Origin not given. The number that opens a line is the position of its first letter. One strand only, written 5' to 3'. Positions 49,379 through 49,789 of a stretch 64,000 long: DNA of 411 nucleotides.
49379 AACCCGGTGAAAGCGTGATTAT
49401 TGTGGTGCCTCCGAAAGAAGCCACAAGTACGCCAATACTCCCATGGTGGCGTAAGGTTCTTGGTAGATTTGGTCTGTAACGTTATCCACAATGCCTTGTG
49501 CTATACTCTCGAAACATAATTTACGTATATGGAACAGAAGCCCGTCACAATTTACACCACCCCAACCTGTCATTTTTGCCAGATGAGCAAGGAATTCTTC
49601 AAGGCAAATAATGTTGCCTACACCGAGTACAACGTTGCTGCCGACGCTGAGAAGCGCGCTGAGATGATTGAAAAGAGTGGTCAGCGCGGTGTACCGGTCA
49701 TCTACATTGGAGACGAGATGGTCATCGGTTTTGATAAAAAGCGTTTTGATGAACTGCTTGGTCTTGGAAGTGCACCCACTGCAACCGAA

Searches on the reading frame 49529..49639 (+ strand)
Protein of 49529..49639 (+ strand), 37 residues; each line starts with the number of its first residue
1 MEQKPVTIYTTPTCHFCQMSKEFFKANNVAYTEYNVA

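Call 80: search_protein_families(library=pfam, proteins=[window:49529-49639:+], max_evalue=1)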
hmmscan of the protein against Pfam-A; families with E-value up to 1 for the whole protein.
seq(37 aa): 2 families
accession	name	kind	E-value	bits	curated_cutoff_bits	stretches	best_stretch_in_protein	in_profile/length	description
PF00462.30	Glutaredoxin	-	1.8e-09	38.1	22.9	1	6-36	1-31/60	Glutaredoxin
PF05768.20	Glrx-like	-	0.041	14.7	26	1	6-25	2-21/77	Glutaredoxin-like domain (DUF836)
